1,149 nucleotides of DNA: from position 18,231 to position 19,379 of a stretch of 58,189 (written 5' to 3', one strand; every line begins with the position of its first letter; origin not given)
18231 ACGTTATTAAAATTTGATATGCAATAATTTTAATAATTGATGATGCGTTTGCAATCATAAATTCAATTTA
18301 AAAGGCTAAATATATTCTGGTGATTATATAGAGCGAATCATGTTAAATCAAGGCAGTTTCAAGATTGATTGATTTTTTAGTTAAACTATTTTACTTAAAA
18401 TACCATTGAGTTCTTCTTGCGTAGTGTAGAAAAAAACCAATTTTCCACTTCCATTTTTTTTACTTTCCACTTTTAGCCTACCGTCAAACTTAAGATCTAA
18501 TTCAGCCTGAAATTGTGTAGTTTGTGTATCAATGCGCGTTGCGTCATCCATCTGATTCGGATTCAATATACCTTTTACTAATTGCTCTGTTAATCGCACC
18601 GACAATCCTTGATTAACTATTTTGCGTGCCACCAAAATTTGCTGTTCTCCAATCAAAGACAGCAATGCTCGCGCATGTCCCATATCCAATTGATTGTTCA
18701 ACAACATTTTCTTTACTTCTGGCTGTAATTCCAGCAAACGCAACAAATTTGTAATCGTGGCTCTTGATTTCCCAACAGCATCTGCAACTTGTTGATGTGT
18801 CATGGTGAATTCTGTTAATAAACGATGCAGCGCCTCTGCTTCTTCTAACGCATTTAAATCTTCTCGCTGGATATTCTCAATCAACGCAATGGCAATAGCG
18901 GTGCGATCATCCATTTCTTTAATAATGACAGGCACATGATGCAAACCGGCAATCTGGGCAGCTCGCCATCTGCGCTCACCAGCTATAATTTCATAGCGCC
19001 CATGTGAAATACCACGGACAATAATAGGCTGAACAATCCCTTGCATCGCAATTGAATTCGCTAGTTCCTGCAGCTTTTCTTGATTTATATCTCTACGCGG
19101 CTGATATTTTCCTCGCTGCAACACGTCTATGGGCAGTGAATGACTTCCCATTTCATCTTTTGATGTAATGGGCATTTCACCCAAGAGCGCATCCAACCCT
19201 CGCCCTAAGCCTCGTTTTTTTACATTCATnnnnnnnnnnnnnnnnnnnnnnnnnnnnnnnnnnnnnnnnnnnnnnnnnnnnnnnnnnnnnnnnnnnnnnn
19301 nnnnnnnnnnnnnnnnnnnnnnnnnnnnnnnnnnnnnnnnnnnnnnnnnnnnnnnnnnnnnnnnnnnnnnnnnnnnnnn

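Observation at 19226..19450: Small ORF between parA and parB that mimics the ParB N-terminal ParA-interacting peptide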

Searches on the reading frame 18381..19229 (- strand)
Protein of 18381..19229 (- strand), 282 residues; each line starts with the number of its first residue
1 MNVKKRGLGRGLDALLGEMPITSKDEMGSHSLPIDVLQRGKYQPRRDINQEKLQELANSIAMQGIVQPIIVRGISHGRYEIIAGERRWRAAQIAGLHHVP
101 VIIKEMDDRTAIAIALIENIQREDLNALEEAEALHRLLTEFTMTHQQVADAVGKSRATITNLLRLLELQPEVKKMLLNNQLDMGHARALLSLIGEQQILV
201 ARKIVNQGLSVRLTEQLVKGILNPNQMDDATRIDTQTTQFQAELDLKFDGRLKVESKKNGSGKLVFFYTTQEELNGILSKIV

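Call 3: search_protein_families(library=pfam, proteins=[window:18381-19229:-], max_evalue=1)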
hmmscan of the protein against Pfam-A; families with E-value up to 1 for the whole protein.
window:18381-19229:- (282 aa): 9 families
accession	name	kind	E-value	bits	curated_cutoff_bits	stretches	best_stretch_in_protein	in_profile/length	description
PF02195.25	ParB_N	-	1e-38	131.7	26.3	1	31-121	5-95/95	ParB N-terminal domain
PF17762.8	HTH_ParB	-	1.9e-35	121.5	22.6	1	123-221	1-100/102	ParB HTH domain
PF23552.2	ParB_C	-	1.4e-06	28.1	23.8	1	234-281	2-49/50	ParB dimerisation domain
PF13545.12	HTH_Crp_2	-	0.0038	17.6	27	1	138-167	18-47/70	Crp-like helix-turn-helix domain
PF01381.28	HTH_3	-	0.0093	16.4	23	1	136-164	3-31/55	Helix-turn-helix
PF20432.4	Xre-like-HTH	-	0.015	16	25.8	1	131-163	12-43/63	Antitoxin Xre-like helix-turn-helix domain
PF13384.12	HTH_23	-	0.022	15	24.6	1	131-165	8-40/50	Homeodomain-like domain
PF01978.25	TrmB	-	0.068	13.5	25.6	1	130-167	10-47/68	Sugar-specific transcriptional regulator TrmB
PF00325.26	Crp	-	0.083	13.1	21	1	142-163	2-23/32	Bacterial regulatory proteins, crp family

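Call 4: search_protein_families(library=ncbifam, proteins=[window:18381-19229:-], max_evalue=1)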
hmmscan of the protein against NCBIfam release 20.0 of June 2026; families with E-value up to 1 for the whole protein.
window:18381-19229:- (282 aa): 12 families
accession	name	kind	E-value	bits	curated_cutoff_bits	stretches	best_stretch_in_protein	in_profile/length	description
TIGR04285.1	nucleoid_noc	exception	1.4e-67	227.7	315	1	31-237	4-210/255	nucleoid occlusion protein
TIGR00180.1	parB_part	domain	2.5e-59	200.2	58.45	1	29-204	5-185/186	ParB/RepB/Spo0J family partition protein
TIGR03734.1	PRTRC_parB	hypoth_equivalog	2.6e-39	135.2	278.6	1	42-221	6-189/555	PRTRC system ParB family protein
TIGR03454.1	partition_RepB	equivalog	7.8e-16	58.4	201.5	1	35-167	70-202/325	plasmid partitioning protein RepB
NF010406.0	PRK13832.1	subfamily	5.4e-14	51.6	640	1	50-172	26-149/578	plasmid partitioning protein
NF010440.0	PRK13866.1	equivalog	1e-08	34.7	522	1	51-137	88-175/336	plasmid partitioning protein RepB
NF053625.1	SerKinSerKArch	equivalog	4e-06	26.2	380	1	40-105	22-89/244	ADP-dependent L-serine kinase SerK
NF010252.0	PRK13698.1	equivalog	9.8e-05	21.4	274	1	49-174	85-208/323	ParB/RepB/Spo0J family plasmid partition protein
NF033589.0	staphy_B_SbnI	equivalog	0.0011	18.3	350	1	48-103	22-78/254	bifunctional transcriptional regulator/O-phospho-L-serine synthase SbnI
TIGR03879.1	near_KaiC_dom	domain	0.028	14.9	65.1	1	128-165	21-58/91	probable regulatory domain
TIGR03305.1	alt_F1F0_F1_bet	exception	0.031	13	752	1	80-156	343-415/449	alternate F1F0 ATPase, F1 subunit beta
TIGR03697.1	NtcA_cyano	equivalog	0.041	13.6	244.95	1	140-167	141-168/193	global nitrogen regulator NtcA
